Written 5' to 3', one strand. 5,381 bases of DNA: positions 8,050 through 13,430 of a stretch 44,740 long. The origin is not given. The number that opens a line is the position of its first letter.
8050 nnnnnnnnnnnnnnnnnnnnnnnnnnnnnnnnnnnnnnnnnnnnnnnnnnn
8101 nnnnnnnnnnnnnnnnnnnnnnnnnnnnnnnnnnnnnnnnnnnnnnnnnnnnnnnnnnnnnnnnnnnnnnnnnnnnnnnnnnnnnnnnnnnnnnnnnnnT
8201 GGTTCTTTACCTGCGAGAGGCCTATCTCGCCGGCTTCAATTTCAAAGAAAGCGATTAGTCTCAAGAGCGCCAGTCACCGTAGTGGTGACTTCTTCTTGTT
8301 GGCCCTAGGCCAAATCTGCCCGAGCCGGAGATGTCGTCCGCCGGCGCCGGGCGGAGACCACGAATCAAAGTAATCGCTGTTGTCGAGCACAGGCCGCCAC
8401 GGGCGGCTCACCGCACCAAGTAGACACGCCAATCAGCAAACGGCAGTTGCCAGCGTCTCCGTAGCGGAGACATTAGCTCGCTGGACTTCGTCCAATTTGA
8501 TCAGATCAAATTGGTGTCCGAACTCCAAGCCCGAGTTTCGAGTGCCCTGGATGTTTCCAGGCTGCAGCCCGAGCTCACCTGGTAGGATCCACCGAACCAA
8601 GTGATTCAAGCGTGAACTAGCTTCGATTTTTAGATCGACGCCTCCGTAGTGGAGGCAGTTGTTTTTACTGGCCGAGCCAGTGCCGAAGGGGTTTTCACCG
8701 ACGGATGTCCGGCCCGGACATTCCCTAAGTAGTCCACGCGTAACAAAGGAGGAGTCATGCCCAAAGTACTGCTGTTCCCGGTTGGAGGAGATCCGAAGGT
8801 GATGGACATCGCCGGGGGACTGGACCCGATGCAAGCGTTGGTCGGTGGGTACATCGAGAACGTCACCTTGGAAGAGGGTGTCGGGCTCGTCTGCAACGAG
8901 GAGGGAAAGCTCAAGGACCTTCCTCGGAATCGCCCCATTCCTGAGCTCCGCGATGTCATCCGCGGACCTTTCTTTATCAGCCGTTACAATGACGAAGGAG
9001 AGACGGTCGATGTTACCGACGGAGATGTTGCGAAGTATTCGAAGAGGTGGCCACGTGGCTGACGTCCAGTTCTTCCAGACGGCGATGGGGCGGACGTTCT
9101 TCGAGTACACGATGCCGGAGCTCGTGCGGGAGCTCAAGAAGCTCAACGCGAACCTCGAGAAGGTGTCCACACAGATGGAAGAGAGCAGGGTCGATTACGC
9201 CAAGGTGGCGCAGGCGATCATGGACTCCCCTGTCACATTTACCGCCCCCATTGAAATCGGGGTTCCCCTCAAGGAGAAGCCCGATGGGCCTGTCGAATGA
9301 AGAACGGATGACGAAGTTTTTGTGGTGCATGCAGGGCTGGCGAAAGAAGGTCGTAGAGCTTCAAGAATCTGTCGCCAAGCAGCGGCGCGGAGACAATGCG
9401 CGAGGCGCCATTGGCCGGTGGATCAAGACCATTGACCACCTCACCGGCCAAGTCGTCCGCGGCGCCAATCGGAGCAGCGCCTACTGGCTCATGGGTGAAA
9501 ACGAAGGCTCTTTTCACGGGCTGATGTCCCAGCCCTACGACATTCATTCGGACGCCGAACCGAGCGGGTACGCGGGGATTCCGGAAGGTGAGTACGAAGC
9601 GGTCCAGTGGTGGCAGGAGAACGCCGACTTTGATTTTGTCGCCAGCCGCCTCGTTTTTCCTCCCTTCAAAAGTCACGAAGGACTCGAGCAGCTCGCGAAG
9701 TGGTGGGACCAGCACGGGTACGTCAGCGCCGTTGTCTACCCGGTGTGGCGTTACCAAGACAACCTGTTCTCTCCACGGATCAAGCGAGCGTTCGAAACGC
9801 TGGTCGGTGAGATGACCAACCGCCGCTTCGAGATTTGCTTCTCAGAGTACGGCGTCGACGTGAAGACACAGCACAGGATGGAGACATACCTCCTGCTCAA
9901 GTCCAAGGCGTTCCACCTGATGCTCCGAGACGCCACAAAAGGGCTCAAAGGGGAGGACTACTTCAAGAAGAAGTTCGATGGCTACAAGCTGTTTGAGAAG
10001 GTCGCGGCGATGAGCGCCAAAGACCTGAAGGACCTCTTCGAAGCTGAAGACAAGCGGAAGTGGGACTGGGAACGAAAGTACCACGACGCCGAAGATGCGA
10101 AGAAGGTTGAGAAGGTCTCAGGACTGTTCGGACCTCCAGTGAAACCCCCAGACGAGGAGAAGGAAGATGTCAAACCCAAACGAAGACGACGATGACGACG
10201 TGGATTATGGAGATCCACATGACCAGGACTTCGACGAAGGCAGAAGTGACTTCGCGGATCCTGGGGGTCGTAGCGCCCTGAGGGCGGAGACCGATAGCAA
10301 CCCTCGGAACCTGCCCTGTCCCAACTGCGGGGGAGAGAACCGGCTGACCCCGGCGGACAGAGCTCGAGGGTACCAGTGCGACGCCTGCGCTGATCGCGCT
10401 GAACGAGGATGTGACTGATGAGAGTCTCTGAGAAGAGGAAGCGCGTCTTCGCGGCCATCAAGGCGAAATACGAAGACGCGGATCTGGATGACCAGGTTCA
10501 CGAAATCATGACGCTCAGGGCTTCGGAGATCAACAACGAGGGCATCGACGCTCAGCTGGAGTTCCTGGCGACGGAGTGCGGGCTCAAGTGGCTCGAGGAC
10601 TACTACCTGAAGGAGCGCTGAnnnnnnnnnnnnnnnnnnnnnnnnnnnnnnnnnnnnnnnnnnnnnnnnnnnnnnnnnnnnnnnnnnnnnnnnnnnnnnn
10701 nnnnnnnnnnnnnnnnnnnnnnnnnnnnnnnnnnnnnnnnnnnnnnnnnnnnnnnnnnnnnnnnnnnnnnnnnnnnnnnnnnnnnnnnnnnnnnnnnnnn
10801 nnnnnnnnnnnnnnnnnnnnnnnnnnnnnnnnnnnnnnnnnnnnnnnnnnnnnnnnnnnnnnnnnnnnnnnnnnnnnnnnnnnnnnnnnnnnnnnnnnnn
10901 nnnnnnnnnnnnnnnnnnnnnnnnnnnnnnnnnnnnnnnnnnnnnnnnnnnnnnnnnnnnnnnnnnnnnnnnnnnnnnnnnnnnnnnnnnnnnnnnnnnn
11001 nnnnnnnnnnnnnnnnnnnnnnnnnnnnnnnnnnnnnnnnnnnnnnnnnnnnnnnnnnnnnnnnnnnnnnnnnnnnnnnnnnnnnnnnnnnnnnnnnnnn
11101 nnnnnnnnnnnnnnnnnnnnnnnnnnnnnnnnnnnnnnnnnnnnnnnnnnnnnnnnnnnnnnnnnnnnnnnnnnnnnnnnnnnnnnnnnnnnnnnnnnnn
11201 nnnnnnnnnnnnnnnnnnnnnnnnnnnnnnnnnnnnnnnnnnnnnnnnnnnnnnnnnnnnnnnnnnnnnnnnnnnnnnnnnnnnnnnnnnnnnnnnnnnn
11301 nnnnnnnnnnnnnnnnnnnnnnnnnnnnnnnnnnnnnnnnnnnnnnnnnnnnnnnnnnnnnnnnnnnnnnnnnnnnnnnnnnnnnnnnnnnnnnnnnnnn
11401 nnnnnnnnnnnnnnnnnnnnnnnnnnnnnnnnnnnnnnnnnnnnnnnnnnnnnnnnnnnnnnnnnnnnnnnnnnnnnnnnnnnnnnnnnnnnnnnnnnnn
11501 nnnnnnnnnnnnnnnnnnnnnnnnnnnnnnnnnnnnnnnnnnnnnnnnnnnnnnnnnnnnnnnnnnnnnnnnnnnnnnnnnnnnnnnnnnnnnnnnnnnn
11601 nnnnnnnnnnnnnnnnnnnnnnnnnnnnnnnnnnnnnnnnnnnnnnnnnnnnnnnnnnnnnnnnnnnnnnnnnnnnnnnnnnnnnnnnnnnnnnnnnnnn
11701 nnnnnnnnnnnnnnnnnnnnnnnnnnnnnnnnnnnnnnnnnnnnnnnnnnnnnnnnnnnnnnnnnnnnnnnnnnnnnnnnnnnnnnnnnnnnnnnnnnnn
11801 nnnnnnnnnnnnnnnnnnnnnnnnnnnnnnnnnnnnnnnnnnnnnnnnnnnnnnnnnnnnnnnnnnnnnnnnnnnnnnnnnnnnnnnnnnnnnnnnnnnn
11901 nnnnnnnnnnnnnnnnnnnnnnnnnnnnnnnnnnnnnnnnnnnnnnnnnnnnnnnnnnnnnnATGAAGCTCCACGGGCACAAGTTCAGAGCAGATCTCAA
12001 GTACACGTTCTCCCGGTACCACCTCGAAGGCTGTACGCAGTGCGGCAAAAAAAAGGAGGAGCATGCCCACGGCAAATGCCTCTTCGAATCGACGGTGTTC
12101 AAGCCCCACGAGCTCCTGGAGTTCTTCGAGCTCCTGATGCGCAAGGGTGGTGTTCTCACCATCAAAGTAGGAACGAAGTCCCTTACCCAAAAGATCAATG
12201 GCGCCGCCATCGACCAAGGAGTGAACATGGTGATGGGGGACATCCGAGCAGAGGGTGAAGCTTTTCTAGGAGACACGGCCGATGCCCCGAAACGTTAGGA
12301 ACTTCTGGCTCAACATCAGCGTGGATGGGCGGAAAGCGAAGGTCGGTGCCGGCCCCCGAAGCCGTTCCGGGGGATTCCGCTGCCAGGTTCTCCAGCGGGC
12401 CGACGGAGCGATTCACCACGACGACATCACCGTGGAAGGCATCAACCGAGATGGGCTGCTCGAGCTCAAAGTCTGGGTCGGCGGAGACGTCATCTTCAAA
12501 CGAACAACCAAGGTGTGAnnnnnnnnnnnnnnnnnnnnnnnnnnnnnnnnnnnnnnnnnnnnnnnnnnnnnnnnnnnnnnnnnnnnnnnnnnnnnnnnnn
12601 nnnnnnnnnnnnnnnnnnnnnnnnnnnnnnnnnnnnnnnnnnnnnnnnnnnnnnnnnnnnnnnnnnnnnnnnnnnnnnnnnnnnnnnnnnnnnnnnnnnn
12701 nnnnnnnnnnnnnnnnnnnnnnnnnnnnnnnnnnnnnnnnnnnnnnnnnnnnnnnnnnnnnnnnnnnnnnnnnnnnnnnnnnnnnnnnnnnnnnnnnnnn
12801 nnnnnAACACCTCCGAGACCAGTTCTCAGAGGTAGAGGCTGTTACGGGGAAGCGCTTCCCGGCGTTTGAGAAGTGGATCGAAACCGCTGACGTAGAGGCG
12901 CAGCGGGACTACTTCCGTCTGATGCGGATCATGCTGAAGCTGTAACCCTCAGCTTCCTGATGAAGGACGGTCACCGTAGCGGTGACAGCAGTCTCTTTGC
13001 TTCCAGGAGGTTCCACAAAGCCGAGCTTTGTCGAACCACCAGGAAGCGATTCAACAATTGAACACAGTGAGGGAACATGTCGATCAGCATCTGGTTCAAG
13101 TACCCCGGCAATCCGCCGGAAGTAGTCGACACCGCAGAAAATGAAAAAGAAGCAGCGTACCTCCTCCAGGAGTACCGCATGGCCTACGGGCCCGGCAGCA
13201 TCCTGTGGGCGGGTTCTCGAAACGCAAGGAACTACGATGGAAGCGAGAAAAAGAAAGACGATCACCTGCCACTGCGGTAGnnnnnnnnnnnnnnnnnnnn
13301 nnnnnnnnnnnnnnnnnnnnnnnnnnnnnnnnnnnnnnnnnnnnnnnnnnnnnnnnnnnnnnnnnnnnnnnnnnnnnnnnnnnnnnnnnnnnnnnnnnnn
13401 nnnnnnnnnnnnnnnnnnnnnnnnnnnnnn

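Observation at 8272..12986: Family of hairpins with conserved CC-GTAG(U/C)-GG apex and covarying stems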

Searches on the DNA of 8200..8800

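Call 29: search_rna_families(source=window, start=8200, end=8800, threshold=evalue, max_evalue=10)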
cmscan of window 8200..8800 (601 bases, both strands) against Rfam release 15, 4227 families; matches with E-value up to 10: 1.
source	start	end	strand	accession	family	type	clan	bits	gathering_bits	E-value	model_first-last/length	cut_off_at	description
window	8640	8678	-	RF02793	asR3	Gene; antisense;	-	15.8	46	4.2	1-57/57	no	Pyrobaculum asRNA3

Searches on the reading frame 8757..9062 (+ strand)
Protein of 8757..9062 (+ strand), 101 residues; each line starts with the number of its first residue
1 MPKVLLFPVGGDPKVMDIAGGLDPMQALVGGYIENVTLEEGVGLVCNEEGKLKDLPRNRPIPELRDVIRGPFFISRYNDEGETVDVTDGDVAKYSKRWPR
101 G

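Call 13: search_protein_families(library=phrogs, proteins=[window:8757-9062:+])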
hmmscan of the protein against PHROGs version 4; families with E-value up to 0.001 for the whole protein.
window:8757-9062:+ (101 aa): 1 family
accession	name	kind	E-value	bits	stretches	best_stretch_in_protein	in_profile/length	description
phrog_3777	-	unknown function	4.2e-15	56.5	1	3-96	7-114/127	-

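Call 22: find_related_loci(query=window:8757-9062:+, collection=viral_contigs, flank=10000)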
Query window:8757-9062:+ (101 aa) in viral_contigs; peptide patterns used: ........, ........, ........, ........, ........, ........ (x = any residue, [..] = any of these).
23 stretches matched a pattern; 8 encode a relative of the query (tblastn E <= 1e-3); 8 distinct loci.
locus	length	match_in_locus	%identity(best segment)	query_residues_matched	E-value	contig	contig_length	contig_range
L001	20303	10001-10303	89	1-101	3e-58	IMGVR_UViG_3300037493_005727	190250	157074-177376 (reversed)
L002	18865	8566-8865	78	1-100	9e-51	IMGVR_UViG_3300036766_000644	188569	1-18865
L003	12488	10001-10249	43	13-88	1e-12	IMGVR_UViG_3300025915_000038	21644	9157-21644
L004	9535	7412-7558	51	22-70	8e-11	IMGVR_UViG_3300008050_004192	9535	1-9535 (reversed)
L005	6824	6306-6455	52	14-58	1e-9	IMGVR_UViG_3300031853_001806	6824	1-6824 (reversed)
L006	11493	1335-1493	45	22-77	2e-9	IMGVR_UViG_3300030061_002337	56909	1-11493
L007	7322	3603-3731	53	22-64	1e-7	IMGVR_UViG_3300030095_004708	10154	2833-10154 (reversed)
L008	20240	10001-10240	36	22-92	3e-7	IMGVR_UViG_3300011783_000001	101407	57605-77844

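Call 60: search_solved_structures(query=window:8757-9062:+, max_evalue=1)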
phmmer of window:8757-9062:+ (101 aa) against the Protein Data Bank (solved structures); distinct sequences matched with E-value up to 1: 2.
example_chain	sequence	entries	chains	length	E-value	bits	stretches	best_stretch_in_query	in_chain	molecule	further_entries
6mol_A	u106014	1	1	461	0.038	17.5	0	6-38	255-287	Monoextended DARPin R12 (M_R12)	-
5fmg_I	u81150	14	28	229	1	13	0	19-47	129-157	PROTEASOME SUBUNIT BETA TYPE | 20S proteasome beta-2 subunit | Proteasome subunit beta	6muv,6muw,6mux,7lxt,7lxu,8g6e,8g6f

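Call 91: search_protein_families(library=pfam, proteins=[window:8757-9062:+], max_evalue=1)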
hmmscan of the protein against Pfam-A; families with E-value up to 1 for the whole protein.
window:8757-9062:+ (101 aa): 1 family
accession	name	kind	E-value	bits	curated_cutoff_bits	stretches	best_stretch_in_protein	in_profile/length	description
PF12957.13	DUF3846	-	7.2e-24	84.4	27.5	1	3-98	2-102/103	Domain of unknown function (DUF3846)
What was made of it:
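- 8757..9062 (+): Context: the DUF3846 / phrog_3777 gene immediately downstream of array 1. calls 13, 91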

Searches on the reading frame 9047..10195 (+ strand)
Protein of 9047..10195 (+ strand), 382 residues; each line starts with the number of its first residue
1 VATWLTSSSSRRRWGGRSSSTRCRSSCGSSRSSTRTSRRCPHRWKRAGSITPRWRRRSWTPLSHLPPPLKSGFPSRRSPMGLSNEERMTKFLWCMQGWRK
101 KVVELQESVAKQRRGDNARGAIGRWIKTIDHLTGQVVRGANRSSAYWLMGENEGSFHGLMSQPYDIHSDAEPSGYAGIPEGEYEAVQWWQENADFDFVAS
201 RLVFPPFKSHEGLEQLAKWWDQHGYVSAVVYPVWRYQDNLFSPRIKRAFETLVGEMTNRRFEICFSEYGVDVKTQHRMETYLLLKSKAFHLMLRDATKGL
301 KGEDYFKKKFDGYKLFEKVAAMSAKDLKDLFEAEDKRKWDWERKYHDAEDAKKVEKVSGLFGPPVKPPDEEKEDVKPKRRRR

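Call 13: search_protein_families(library=phrogs, proteins=[window:9047-10195:+])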
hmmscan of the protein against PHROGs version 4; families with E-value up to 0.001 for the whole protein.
window:9047-10195:+ (382 aa): 0 families

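Call 19: search_protein_families(library=pfam, proteins=[window:9047-10195:+], max_evalue=0.01)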
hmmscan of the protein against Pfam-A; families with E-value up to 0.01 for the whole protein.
window:9047-10195:+ (382 aa): 0 families

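Call 21: find_related_loci(query=window:9047-10195:+, collection=viral_contigs, flank=10000)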
Query window:9047-10195:+ (382 aa) in viral_contigs; peptide patterns used: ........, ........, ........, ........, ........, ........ (x = any residue, [..] = any of these).
3 stretches matched a pattern, but none encodes a relative of the query by tblastn (E <= 1e-3).

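Call 58: search_solved_structures(query=window:9047-10195:+, max_evalue=1)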
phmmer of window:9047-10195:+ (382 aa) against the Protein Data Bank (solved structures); distinct sequences matched with E-value up to 1: 0.

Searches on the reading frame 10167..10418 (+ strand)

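Call 91: search_protein_families(library=pfam, proteins=[window:10167-10418:+], max_evalue=1)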
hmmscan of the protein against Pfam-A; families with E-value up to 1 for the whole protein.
window:10167-10418:+ (83 aa): 11 families
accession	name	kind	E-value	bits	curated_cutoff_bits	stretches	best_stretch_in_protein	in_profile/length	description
PF12760.12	Zn_ribbon_IS1595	-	0.00077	19.8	25.4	1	51-76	21-45/46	Transposase zinc-ribbon domain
PF13453.11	Zn_ribbon_TFIIB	-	0.0094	15.8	22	1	51-75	2-23/41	Transcription factor zinc-finger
PF08273.17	Zn_Ribbon_Prim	-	0.01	16.6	23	1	47-68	2-22/37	Zinc-binding domain of primase-helicase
PF23783.1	Zn_ribbon_TiaS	-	0.019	15.1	27.3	1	51-79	4-30/41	TiaS C-terminal zinc ribbon domain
PF14311.12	DUF4379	-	0.043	14.4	24.5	1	51-76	30-55/56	Probable Treble clef zinc finger domain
PF09723.15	Zn_ribbon_8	-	0.15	12.5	34.4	0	45-57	23-35/41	Zinc ribbon domain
PF25206.1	DUF7836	-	0.22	11.8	26.7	1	49-77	8-39/59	Domain of unknown function (DUF7836)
PF13465.12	zf-H2C2_2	-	0.23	12.3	40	0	45-55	11-21/26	Zinc-finger double domain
PF10071.14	DUF2310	-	0.33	10.6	25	1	46-74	216-245/255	Zn-ribbon-containing, possibly nucleic-acid-binding protein (DUF2310)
PF15777.11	Anti-TRAP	-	0.47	10.9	32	1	44-61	26-43/59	Tryptophan RNA-binding attenuator protein inhibitory protein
PF24458.1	DUF7573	-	0.48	10.9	30.2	0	65-80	8-23/39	Domain of unknown function (DUF7573)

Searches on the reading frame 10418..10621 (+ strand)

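Call 91: search_protein_families(library=pfam, proteins=[window:10418-10621:+], max_evalue=1)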
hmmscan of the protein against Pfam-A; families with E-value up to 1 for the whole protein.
window:10418-10621:+ (67 aa): 2 families
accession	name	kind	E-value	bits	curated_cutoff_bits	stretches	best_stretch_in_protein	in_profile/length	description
PF04368.18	DUF507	-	0.034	14.6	24.7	1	16-52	45-81/182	Protein of unknown function (DUF507)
PF08936.15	CsoSCA_C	-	0.046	13.9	26.1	1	2-39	71-108/118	Carboxysome Shell Carbonic Anhydrase, C-terminal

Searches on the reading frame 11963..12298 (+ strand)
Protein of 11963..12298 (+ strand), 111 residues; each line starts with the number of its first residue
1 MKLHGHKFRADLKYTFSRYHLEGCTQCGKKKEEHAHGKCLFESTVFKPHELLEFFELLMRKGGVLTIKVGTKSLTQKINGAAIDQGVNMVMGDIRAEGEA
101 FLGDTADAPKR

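Call 91: search_protein_families(library=pfam, proteins=[window:11963-12298:+], max_evalue=1)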
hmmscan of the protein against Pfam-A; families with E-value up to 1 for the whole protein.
window:11963-12298:+ (111 aa): 1 family
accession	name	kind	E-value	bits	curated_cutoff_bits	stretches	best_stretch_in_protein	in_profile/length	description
PF07874.16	DUF1660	-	0.088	13.8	21.4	1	2-40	6-37/63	Prophage protein (DUF1660)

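Call 93: search_protein_families(library=phrogs, proteins=[window:11963-12298:+], max_evalue=0.01)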
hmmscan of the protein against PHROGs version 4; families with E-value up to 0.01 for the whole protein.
window:11963-12298:+ (111 aa): 0 families

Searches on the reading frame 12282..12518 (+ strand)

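Call 91: search_protein_families(library=pfam, proteins=[window:12282-12518:+], max_evalue=1)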
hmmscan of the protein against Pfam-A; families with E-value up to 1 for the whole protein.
window:12282-12518:+ (78 aa): 0 families

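Call 93: search_protein_families(library=phrogs, proteins=[window:12282-12518:+], max_evalue=0.01)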
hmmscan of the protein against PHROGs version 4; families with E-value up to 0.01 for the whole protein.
window:12282-12518:+ (78 aa): 1 family
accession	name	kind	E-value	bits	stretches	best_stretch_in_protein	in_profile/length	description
phrog_37977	-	unknown function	6.5e-13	49.6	1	1-45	1-45/90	-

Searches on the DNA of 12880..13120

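Call 90: search_rna_families(source=window, start=12880, end=13120, threshold=evalue, max_evalue=10)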
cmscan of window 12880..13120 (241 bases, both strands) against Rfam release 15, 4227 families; matches with E-value up to 10: 4.
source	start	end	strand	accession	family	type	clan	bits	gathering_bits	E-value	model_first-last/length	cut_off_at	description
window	12999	13047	-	RF03571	mir-734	Gene; miRNA;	-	14.1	100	5.8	1-93/93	no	mir-734 microRNA precursor family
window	13003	13043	+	RF00818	mir-318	Gene; miRNA;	CL00084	13.5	70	7.6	1-69/69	no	mir-318 microRNA precursor family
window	12995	13054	+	RF00927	mir-582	Gene; miRNA;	-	13.2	84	9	1-83/83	no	mir-582 microRNA precursor family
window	12996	13050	+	RF03487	mir-4423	Gene; miRNA;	-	13.2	78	9.2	1-80/80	no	mir-4423 microRNA precursor family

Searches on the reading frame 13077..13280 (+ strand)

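Call 13: search_protein_families(library=phrogs, proteins=[window:13077-13280:+])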
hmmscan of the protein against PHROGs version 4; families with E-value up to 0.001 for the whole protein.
window:13077-13280:+ (67 aa): 1 family
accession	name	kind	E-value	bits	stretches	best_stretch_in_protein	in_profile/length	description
phrog_27749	-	unknown function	0.00025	22.3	1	15-40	28-53/68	-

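Call 91: search_protein_families(library=pfam, proteins=[window:13077-13280:+], max_evalue=1)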
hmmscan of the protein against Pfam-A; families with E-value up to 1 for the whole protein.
window:13077-13280:+ (67 aa): 0 families
